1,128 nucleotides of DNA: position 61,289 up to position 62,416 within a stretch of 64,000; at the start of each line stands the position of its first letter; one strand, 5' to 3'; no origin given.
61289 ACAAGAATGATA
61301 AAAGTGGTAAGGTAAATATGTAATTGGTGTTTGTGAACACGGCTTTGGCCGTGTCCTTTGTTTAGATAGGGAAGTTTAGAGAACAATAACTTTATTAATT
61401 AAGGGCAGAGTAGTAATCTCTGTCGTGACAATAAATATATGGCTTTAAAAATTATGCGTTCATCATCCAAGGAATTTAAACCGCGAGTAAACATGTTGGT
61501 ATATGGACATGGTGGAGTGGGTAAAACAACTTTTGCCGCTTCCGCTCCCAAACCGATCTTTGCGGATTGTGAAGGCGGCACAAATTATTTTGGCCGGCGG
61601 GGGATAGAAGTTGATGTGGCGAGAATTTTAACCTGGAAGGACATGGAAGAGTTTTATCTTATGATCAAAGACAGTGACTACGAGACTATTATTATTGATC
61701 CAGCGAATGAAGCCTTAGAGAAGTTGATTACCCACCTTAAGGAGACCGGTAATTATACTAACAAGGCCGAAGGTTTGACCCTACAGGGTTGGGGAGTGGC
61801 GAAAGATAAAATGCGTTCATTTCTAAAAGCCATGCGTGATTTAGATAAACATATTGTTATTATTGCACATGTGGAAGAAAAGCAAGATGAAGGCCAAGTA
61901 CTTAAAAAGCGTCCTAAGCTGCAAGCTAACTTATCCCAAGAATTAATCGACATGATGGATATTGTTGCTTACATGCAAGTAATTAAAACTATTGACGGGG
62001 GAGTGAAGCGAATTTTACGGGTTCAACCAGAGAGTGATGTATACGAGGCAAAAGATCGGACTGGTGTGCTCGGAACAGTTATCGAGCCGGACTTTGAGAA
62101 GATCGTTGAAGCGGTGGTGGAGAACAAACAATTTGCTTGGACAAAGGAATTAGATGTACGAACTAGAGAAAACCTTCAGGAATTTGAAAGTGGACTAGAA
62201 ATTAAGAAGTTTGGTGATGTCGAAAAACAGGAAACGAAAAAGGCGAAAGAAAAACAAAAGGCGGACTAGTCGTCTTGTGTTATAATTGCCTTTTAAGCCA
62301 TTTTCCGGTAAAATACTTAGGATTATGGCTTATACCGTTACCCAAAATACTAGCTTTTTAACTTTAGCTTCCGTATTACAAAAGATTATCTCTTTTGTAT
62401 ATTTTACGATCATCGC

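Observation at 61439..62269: Phage-type AAA_24 (Sak4-like) ATPase as a lone cargo gene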

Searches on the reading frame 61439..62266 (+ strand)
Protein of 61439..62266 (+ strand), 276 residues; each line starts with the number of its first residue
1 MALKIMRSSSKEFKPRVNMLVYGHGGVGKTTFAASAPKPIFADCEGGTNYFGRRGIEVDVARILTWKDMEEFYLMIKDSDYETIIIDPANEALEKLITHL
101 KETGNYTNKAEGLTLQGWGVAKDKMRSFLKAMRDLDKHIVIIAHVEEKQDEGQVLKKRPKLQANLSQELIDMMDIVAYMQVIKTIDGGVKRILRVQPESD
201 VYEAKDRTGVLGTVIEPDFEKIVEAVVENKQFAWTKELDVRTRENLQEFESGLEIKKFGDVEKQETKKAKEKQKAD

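Call 3: search_protein_families(library=pfam, proteins=[window:61439-62266:+], max_evalue=0.1)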
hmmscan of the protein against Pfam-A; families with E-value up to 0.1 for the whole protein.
window:61439-62266:+ (276 aa): 3 families
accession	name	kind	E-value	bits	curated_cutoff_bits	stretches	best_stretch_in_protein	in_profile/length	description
PF13479.12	AAA_24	-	1.5e-36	126.5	27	1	17-208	3-195/195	AAA domain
PF00004.35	AAA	-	0.017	16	21.2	0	19-170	1-89/131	ATPase family associated with various cellular activities (AAA)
PF13191.12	AAA_16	-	0.019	15.9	32.6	1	17-43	25-51/167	AAA ATPase domain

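Call 4: search_protein_families(library=phrogs, proteins=[window:61439-62266:+], max_evalue=0.1)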
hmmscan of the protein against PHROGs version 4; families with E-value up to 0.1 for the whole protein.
window:61439-62266:+ (276 aa): 9 families
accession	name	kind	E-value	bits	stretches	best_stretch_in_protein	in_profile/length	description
phrog_124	-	DNA, RNA and nucleotide metabolism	1.3e-50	173.8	1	3-272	29-302/382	Sak4-like ssDNA annealing protein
phrog_8097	-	DNA, RNA and nucleotide metabolism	4.8e-09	36.5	1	11-273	255-525/598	exonuclease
phrog_1366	-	unknown function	5.6e-06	27.1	1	14-158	12-170/307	-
phrog_32843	-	unknown function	0.0017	19.6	1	165-232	13-80/90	-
phrog_5846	-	DNA, RNA and nucleotide metabolism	0.0071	16.7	1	17-62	39-73/380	clamp loader of DNA polymerase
phrog_5484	-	DNA, RNA and nucleotide metabolism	0.0075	16.9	1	12-96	25-109/239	DnaA-like replication initiation protein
phrog_14754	-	unknown function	0.011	16.8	1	1-100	1-98/98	-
phrog_6891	-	other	0.049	14.2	0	14-33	40-59/310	ATPase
phrog_1284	-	unknown function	0.05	14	1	60-158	109-196/306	-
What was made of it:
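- On Pfam AAA_24 / PHROG_124 (Sak4-like): PHROG_124 E = 1.3e-50 (call 4).
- Checked: PHROG_124 'Sak4-like ssDNA annealing protein' gives E = 1.3e-50 (call 4).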

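Call 5: search_protein_families(library=ncbifam, proteins=[window:61439-62266:+], max_evalue=0.1)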
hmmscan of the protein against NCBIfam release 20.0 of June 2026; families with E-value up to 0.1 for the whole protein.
window:61439-62266:+ (276 aa): 1 family
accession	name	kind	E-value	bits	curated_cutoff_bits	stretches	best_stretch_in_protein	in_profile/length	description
TIGR01618.1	phage_P_loop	hypoth_equivalog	3.2e-14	53.1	138.75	1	14-207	11-204/220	phage nucleotide-binding protein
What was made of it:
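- On NCBIfam TIGR01618 phage_P_loop (equivalog): 53.1 bits against a cut-off of 138.75 (call 5).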

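Call 6: search_protein_families(library=padloc, proteins=[window:61439-62266:+], max_evalue=0.1)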
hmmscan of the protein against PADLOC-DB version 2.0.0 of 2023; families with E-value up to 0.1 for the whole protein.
window:61439-62266:+ (276 aa): 2 families
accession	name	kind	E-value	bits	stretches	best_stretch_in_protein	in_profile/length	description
PDLC04140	mad8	-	0.0033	15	0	11-147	22-151/314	mads_8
PDLC00033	DruM2|DruM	-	0.019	12.3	1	90-204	149-232/368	DNA cytosine methylase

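Call 10: find_homologous_proteins(query=window:61439-62266:+)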
Query window:61439-62266:+ (276 aa): 144 proteins with E <= 0.001 among 2232 candidates; the best 120 are listed.
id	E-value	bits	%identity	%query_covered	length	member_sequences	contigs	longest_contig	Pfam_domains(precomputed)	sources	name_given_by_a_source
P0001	4.2e-165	565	100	93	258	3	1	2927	PF13479.13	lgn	-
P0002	1.5e-127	442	76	92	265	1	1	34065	PF13479.13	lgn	-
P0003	1.9e-108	380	65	93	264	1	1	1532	PF13479.13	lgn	-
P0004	3.9e-107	376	65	92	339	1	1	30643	PF13479.13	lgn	-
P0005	1.5e-104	367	67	92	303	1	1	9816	PF13479.13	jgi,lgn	jgi:hypothetical protein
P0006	1.5e-89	318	56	92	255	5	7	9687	PF13479.13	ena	-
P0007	5.1e-76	274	51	98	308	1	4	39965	PF13479.13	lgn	-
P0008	4.4e-75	270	53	84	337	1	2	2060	PF13479.13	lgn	-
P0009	7.0e-74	267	53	84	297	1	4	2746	PF13479.13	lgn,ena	-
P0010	6.9e-73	263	50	85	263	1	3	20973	PF13479.13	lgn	-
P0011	1.0e-72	263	53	86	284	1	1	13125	PF13479.13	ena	-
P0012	1.4e-71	259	52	84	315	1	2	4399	PF13479.13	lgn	-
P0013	9.2e-71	256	51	85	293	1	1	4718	PF13479.13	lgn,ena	-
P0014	2.0e-70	255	50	92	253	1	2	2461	PF13479.13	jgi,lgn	jgi:hypothetical protein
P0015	2.0e-70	255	53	84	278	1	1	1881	PF13479.13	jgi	jgi:phage nucleotide-binding protein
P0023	2.6e-68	248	45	99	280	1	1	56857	PF13479.13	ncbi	ncbi:MAG: ATP-binding protein [bacterium]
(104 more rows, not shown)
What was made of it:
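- The subclade is very rare (call 10).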

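Call 12: find_encoding_contigs(protein=P0002, flank=10000, max_places=3)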
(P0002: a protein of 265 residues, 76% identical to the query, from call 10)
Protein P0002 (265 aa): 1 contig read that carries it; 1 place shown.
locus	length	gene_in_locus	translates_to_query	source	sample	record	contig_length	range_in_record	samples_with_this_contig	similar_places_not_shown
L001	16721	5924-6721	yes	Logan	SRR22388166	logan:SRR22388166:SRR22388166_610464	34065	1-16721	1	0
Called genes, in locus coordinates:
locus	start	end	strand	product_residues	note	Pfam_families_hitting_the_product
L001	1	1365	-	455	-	?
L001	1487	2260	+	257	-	PF03808:Glyco_tran_WecG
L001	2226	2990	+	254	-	PF22435:MRM3-like_sub_bind, PF08032:SpoU_sub_bind (weak), PF00588:SpoU_methylase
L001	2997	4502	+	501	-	PF00749:tRNA-synt_1c, PF19269:Anticodon_2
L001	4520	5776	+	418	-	PF24568:CC_PcsB (weak), PF01551:Peptidase_M23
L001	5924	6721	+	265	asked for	PF13479:AAA_24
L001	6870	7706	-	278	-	PF08478:POTRA_1 (weak)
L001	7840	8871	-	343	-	PF02388:FemAB, PF13480:Acetyltransf_6 (weak), PF02388:FemAB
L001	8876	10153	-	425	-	PF00155:Aminotran_1_2 (weak), PF01041:DegT_DnrJ_EryC1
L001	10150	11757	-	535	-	PF08245:Mur_ligase_M, PF02875:Mur_ligase_C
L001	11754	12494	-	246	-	PF00561:Abhydrolase_1, PF10230:LIDHydrolase (faint), PF12146:Hydrolase_4, PF12697:Abhydrolase_6, PF00326:Peptidase_S9 (faint)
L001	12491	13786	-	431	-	PF02403:Seryl_tRNA_N, PF00587:tRNA-synt_2b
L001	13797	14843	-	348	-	PF01725:Ham1p_like, PF00293:NUDIX, PF14815:NUDIX_4 (weak)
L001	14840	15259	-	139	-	PF01467:CTP_transf_like, PF06574:FAD_syn (faint)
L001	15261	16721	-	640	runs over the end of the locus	PF01336:tRNA_anti-codon, PF00152:tRNA-synt_2, PF01409:tRNA-synt_2d (faint), PF09391:DUF2000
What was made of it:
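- A second lone copy (L001, 76% identical) sits among housekeeping genes in another genome (call 12).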

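Call 13: find_encoding_contigs(protein=P0004, flank=10000, max_places=3)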
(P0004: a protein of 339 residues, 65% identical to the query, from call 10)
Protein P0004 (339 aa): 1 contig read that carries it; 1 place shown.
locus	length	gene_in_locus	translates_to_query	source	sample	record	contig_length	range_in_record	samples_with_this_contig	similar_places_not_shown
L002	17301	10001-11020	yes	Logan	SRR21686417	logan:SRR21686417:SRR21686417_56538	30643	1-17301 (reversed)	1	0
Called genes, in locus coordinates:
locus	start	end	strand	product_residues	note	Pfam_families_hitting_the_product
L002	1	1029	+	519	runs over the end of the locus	-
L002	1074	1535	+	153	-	-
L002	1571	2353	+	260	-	-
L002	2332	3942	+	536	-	-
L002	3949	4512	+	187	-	-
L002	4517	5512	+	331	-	-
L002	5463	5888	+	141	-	-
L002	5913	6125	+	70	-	-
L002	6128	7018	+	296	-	-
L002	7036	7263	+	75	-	-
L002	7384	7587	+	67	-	-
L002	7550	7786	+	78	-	-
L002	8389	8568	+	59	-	-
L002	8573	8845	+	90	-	PF12957:DUF3846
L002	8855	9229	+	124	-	-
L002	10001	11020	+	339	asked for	PF13479:AAA_24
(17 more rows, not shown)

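Call 14: find_encoding_contigs(protein=P0005, flank=10000, max_places=3)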
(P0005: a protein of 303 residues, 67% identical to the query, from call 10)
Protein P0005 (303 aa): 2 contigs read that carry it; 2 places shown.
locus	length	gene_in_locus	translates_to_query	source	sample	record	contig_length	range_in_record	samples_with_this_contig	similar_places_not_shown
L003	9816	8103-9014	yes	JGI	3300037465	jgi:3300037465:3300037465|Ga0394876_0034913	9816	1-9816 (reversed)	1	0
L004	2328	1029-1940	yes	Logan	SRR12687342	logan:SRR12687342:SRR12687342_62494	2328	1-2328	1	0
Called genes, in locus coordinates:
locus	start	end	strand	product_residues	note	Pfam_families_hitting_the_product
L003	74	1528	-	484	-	PF17289:Terminase_6C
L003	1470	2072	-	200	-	-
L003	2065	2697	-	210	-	PF02195:ParB_N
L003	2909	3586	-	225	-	-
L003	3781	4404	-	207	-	PF06508:QueC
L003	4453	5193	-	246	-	PF13353:Fer4_12 (weak), PF04055:Radical_SAM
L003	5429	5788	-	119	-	PF01242:PTPS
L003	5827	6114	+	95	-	-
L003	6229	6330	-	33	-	-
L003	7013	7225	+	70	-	-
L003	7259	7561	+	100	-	-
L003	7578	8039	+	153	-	-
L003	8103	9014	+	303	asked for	PF13479:AAA_24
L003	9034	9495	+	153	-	PF01464:SLT (weak)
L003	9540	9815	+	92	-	?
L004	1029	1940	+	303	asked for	PF13479:AAA_24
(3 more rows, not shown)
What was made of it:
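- Phage origin: the nearest non-cellular homologues (65-67% identical) lie on contigs with terminase, QueC and TAGT genes (calls 13, 14).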

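Call 19: find_related_loci(query=A1, collection=genome_contigs, flank=10000)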
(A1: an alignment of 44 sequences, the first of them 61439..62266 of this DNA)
Query A1 (276 aa) in genome_contigs; peptide patterns used: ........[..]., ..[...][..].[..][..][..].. (x = any residue, [..] = any of these).
599 stretches matched a pattern (row limit reached: there are more); 8 encode a relative of the query (tblastn E <= 1e-3); 8 distinct loci.
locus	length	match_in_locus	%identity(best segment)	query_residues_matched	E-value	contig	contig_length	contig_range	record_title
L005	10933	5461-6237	48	3-258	6e-74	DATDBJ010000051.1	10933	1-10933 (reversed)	MAG TPA_asm: Candidatus Saccharimonadales bacterium isolate SMAG_U119 k141_1023879, whole genome shotgun sequence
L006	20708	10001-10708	47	3-237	2e-72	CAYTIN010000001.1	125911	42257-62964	MAG TPA_asm: uncultured Gammaproteobacteria bacterium isolate SRP278252_co2_11 genome assembly, contig: NODE_182_length_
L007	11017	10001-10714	46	1-237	3e-72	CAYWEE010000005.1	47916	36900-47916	MAG TPA_asm: uncultured Gammaproteobacteria bacterium isolate SRP278252_co2_287 genome assembly, contig: NODE_1237_lengt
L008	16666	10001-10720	47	3-241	4e-72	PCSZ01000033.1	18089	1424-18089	MAG: Candidatus Uhrbacteria bacterium CG22_combo_CG10-13_8_21_14_all_47_17 CG22_scaffold_3791_c, whole genome shotgun se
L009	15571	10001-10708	46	3-237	4e-70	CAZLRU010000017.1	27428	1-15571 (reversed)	MAG TPA_asm: uncultured Gammaproteobacteria bacterium isolate SRP278252_co1_130 genome assembly, contig: NODE_2818_lengt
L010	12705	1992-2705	47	2-236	4e-69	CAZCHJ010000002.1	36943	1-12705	MAG TPA_asm: uncultured Gammaproteobacteria bacterium isolate SRP135725_co1_448 genome assembly, contig: NODE_1114_lengt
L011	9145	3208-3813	43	10-209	8e-45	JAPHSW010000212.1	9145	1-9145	MAG: Gammaproteobacteria bacterium isolate N3S-Bin_2 c_000001005769, whole genome shotgun sequence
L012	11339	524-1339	45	3-274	1e-73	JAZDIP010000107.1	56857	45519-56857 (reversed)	MAG: bacterium isolate MEGAHIT-group-0.412 k141_5318550, whole genome shotgun sequence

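Call 20: find_related_loci(query=A1, collection=viral_contigs, flank=10000)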
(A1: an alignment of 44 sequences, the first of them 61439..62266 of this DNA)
Query A1 (276 aa) in viral_contigs; peptide patterns used: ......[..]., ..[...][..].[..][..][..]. (x = any residue, [..] = any of these).
270 stretches matched a pattern; 152 encode a relative of the query (tblastn E <= 1e-3); the best 80 are kept; 80 distinct loci.
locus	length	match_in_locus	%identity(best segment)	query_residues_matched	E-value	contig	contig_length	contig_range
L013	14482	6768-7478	52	3-235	9e-81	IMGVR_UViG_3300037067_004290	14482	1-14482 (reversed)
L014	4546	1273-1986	52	3-235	8e-80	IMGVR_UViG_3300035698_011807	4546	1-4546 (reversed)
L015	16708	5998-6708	51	3-235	3e-79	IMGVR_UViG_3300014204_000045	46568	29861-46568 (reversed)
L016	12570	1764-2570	45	1-275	5e-76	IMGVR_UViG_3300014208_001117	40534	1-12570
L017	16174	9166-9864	53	3-235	5e-76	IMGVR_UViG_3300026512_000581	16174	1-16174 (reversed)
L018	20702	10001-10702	49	3-236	2e-74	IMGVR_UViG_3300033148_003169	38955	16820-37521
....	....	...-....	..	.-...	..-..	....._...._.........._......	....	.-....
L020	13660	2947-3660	49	1-237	5e-74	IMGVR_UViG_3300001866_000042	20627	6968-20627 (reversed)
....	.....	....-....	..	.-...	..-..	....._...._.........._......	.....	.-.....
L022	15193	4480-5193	49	1-237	5e-74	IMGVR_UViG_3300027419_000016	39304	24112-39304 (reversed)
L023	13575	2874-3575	51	3-234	8e-74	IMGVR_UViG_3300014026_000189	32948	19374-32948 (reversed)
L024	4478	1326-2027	51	3-234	8e-74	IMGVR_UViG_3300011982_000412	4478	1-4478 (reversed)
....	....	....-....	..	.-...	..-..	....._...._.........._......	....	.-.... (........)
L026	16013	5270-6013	50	3-247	9e-74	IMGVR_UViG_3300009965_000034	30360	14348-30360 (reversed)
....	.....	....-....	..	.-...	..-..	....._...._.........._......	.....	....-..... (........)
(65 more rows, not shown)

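Call 27: find_encoding_contigs(protein=P0006, flank=10000, max_places=4)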
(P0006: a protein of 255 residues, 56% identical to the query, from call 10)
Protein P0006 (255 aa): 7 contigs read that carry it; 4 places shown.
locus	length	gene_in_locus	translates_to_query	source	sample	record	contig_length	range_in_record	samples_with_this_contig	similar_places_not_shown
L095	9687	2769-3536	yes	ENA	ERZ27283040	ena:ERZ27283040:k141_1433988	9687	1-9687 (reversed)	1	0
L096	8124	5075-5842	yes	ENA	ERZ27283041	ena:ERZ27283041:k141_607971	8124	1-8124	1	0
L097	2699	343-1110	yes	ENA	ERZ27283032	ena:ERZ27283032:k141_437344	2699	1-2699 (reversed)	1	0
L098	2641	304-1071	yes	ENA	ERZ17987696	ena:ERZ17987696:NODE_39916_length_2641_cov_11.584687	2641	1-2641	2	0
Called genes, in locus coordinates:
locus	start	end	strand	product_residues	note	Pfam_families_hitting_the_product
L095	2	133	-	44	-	?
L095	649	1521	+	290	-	PF00589:Phage_integrase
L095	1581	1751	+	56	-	-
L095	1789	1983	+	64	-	-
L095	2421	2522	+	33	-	-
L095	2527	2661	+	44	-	-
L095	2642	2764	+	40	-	-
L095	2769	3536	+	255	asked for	PF13479:AAA_24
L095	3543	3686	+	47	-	-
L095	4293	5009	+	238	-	-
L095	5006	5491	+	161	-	-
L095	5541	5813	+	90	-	-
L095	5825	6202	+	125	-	PF25682:Phage_VG64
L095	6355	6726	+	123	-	-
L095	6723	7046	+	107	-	-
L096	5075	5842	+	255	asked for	PF13479:AAA_24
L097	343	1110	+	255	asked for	PF13479:AAA_24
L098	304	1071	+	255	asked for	PF13479:AAA_24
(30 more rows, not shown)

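Call 28: find_encoding_contigs(protein=P0007, flank=10000, max_places=2)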
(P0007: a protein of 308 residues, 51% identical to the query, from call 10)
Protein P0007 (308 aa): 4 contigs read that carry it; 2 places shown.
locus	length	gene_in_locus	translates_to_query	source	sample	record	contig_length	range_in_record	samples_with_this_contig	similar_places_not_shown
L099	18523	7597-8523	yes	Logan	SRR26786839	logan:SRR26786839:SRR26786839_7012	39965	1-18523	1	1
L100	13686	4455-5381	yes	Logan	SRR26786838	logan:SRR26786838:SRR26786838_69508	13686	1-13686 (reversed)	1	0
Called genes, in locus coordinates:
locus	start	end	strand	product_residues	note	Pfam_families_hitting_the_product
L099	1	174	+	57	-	?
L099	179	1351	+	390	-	-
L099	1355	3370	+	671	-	-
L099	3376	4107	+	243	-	-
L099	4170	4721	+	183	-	-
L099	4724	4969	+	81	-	-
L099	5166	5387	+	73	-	-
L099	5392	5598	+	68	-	-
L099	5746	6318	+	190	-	PF01464:SLT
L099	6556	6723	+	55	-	-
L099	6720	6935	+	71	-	-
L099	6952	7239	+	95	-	-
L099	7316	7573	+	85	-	-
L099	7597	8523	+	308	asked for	PF13479:AAA_24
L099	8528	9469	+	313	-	PF12705:PDDEXK_1 (weak)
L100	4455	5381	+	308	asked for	PF13479:AAA_24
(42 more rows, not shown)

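Call 29: find_encoding_contigs(protein=P0023, flank=10000, max_places=2)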
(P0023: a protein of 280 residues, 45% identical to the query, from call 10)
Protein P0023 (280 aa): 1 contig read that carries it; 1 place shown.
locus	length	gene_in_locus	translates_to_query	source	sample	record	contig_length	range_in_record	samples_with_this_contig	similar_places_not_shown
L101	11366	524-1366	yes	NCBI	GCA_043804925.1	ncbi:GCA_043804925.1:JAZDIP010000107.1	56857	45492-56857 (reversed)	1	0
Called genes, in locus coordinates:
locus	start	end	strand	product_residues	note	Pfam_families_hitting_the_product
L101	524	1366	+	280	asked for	PF13479:AAA_24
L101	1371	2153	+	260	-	PF12705:PDDEXK_1 (weak)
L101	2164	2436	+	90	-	PF05284:DUF736 (faint)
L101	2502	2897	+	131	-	-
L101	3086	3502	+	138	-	PF06356:DUF1064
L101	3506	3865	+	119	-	PF01464:SLT (weak)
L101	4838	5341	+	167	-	-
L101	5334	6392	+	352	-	-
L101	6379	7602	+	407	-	PF01935:DUF87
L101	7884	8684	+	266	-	-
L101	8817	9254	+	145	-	-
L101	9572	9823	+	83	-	-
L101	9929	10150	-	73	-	-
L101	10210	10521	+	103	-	-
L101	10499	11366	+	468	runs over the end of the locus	PF03237:Terminase_6N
